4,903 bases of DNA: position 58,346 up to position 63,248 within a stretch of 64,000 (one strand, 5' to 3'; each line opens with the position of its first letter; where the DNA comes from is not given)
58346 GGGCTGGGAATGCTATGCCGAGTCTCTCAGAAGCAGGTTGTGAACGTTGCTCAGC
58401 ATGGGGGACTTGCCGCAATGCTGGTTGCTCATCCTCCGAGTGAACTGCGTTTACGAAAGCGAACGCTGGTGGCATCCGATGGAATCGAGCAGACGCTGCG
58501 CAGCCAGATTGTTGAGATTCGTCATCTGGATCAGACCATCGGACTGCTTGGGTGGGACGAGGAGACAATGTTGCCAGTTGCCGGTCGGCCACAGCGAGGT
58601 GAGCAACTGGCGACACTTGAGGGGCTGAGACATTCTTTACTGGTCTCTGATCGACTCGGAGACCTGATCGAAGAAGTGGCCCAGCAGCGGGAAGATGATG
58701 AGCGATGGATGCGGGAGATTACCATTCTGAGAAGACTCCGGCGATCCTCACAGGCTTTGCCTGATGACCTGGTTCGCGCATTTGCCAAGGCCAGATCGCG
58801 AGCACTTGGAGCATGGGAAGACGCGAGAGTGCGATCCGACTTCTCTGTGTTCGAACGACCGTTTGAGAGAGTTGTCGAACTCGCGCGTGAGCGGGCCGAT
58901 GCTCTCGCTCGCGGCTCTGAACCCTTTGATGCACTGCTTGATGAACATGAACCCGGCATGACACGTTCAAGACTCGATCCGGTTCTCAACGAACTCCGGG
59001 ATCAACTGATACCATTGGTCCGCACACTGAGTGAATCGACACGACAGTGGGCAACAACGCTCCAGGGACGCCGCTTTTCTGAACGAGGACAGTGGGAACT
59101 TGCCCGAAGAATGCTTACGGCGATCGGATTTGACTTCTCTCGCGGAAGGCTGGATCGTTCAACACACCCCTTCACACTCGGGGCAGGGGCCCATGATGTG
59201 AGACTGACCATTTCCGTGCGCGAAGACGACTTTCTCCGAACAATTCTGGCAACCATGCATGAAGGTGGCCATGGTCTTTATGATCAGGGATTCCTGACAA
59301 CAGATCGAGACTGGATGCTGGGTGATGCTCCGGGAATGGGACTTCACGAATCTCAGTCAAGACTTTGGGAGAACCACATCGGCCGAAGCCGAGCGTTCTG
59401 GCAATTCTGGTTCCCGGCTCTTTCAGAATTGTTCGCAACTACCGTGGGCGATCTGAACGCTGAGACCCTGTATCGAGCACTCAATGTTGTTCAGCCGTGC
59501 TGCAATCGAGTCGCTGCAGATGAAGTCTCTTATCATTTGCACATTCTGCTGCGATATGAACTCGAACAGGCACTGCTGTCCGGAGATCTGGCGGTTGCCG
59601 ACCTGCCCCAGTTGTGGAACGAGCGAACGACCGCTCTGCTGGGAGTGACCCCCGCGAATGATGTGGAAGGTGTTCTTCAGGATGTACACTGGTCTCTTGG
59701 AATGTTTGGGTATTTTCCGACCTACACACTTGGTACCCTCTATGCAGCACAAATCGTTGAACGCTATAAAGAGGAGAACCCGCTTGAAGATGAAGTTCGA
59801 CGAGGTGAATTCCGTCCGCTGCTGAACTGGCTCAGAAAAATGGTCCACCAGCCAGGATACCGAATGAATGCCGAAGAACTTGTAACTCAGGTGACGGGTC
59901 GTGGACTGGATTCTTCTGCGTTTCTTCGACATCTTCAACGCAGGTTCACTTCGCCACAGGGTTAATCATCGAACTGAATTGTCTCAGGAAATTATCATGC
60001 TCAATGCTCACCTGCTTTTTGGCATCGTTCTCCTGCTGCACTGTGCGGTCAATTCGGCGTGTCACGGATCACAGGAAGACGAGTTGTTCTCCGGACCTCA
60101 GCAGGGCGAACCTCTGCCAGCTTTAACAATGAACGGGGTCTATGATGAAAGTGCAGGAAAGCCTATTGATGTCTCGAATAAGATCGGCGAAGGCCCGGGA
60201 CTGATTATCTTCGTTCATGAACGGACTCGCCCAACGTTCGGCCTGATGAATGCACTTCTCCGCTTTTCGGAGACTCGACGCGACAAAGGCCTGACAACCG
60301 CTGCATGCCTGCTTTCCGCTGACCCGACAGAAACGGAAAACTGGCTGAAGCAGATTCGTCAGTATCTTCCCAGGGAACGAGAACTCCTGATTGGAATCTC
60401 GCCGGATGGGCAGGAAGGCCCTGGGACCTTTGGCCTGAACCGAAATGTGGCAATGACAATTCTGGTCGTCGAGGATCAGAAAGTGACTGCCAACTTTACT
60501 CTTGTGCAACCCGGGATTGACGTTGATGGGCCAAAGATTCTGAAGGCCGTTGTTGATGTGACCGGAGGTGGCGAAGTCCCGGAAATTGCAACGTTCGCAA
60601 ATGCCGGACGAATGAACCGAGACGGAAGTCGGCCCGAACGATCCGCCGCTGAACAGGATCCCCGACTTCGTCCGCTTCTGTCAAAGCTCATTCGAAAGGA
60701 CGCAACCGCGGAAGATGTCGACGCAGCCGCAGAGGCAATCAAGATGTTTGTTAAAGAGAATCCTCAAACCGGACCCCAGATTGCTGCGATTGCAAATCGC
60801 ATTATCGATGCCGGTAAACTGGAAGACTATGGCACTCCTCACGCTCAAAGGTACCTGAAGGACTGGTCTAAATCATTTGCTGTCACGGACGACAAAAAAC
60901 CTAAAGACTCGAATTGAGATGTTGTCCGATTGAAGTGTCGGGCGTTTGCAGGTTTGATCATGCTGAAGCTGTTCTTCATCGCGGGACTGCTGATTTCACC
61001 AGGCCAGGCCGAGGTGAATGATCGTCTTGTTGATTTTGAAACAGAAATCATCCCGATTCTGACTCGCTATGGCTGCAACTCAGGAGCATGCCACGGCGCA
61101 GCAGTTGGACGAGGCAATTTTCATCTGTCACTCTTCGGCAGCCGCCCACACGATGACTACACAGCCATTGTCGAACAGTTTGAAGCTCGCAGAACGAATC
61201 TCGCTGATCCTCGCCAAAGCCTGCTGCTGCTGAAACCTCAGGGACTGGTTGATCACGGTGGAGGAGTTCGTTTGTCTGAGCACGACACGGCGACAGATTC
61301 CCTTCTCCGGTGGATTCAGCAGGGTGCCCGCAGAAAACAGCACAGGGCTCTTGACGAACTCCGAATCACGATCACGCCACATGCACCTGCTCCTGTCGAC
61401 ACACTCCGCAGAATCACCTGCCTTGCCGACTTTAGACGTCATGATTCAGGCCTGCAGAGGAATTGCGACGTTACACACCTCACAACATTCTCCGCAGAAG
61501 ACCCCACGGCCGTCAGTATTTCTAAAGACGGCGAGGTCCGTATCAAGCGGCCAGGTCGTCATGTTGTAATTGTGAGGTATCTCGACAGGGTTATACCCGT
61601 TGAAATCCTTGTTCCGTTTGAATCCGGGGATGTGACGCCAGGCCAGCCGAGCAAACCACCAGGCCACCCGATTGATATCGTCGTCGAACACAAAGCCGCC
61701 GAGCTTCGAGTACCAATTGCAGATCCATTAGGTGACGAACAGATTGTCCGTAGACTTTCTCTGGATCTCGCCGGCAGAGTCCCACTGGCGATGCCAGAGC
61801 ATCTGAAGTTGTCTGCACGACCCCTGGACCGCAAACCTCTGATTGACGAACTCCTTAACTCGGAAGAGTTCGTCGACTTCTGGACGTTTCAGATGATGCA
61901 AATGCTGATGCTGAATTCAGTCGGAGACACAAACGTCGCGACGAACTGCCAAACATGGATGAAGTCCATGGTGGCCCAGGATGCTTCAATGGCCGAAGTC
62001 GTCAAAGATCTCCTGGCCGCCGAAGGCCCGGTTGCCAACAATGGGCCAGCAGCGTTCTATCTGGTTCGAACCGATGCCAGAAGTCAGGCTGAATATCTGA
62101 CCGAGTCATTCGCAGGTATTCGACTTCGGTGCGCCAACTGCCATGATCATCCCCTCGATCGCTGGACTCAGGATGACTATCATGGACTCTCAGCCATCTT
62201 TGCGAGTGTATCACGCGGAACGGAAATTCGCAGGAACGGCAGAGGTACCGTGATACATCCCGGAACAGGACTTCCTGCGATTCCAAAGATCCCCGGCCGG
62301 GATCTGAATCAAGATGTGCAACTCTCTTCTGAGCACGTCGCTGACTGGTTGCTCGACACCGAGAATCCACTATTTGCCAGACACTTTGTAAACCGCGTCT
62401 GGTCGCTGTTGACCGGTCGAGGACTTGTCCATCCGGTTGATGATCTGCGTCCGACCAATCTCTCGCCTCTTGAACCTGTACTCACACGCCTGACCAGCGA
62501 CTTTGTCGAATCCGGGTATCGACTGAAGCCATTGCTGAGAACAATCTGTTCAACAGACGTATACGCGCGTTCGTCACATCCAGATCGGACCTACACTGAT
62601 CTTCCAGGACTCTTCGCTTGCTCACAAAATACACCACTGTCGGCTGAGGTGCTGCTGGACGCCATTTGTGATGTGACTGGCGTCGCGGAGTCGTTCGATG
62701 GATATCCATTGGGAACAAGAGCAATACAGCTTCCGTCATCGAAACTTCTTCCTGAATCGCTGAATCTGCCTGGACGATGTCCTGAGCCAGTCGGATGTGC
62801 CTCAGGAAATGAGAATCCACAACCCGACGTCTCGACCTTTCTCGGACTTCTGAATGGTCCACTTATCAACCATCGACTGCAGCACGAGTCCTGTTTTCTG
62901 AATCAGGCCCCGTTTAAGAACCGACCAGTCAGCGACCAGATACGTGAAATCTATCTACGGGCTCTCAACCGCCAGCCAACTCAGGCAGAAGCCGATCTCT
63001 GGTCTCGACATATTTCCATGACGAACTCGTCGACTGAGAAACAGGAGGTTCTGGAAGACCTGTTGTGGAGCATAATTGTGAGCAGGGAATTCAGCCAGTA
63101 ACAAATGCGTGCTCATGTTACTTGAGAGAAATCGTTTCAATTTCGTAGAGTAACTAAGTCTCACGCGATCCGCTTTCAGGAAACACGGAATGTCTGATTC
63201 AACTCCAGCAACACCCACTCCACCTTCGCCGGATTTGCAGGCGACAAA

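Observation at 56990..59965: Single-polypeptide fusion of a circularly-permuted ATP-grasp ligase-like domain with an M32 carboxypeptidase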

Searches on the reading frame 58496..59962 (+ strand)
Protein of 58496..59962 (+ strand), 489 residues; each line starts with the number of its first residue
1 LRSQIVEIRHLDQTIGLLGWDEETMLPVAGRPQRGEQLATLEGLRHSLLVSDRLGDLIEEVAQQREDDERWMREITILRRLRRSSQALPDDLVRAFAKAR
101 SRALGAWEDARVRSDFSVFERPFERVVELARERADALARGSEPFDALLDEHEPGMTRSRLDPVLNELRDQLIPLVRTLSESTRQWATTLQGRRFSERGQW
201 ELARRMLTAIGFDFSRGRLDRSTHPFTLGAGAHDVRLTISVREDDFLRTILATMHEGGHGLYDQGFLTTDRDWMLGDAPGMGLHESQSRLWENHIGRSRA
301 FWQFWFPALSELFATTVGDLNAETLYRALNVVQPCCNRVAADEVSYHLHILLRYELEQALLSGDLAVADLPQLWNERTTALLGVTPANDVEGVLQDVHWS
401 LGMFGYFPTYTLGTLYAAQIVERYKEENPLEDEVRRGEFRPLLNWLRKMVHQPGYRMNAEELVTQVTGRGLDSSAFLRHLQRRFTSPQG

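Call 30: search_solved_structures(query=window:58496-59962:+, max_evalue=0.00001, show_alignments=1)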
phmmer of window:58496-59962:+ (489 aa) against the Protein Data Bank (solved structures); distinct sequences matched with E-value up to 0.00001: 8.
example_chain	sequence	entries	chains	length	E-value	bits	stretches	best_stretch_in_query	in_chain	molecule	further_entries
7a03_A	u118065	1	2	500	9.2e-113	380.7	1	8-484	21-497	M32 carboxypeptidase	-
5wvu_A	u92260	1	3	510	3.6e-106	359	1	14-486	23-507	Thermostable carboxypeptidase 1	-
3hoa_A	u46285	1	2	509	5.5e-106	358.4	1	14-485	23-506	Thermostable carboxypeptidase 1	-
3hq2_A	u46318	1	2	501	6.2e-101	341.7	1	7-485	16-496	Bacillus subtilis M32 carboxypeptidase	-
1k9x_A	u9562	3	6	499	5.1e-92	312.3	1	15-484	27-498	M32 carboxypeptidase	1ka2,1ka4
5e3x_A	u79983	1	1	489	2.3e-91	310.2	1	14-485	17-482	Thermostable carboxypeptidase 1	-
5giv_A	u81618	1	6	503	1.7e-90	307.3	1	16-484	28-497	Carboxypeptidase 1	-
3dwc_A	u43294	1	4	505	2.3e-85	290.4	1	15-488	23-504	Metallocarboxypeptidase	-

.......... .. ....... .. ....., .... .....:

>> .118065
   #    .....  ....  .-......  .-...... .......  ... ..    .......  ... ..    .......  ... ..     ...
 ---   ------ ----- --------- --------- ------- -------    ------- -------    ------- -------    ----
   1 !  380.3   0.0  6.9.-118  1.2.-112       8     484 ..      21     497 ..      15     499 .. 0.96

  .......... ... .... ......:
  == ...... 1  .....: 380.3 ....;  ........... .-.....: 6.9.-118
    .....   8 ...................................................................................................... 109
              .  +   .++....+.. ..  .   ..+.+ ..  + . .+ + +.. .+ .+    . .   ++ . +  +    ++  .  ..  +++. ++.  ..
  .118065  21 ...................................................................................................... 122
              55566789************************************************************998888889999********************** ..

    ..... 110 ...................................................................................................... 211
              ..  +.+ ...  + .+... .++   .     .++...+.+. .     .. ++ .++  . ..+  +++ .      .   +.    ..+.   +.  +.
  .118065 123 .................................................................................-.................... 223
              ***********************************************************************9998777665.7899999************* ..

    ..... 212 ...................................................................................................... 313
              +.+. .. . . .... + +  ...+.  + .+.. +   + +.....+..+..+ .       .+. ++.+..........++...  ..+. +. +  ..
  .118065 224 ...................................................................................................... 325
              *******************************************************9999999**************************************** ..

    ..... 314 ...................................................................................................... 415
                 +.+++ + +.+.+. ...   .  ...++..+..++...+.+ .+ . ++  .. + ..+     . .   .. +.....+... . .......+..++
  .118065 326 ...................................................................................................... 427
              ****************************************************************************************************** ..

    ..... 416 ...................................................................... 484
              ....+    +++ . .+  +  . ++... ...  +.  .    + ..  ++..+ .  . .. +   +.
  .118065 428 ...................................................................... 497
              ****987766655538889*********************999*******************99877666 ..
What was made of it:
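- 58496..59962 (+): Residues 503-991: complete M32 (carboxypeptidase Taq family) domain. Best solved relative is ChtCP 7a03 at E = 9e-113, aligned end to end (call 30).
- Closest known: M32 carboxypeptidases. Different: The eight solved M32 chains matched here are 489-510 residues long, that is, single-domain (call 30).
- The M32 half is a canonical broad-family enzyme (call 30).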

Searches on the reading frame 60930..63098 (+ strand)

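Call 60: search_protein_families(library=pfam, proteins=[window:60930-63098:+], max_evalue=0.001)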
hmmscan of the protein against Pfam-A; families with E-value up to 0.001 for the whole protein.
window:60930-63098:+ (723 aa): 2 families
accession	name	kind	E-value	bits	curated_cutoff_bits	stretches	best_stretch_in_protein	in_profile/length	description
PF07587.16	PSD1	-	1.1e-28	100.7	28.5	1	470-692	5-241/244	Protein of unknown function (DUF1553)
PF07583.16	PSCyt2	-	5.4e-25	89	29.8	1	247-428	1-208/209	Protein of unknown function (DUF1549)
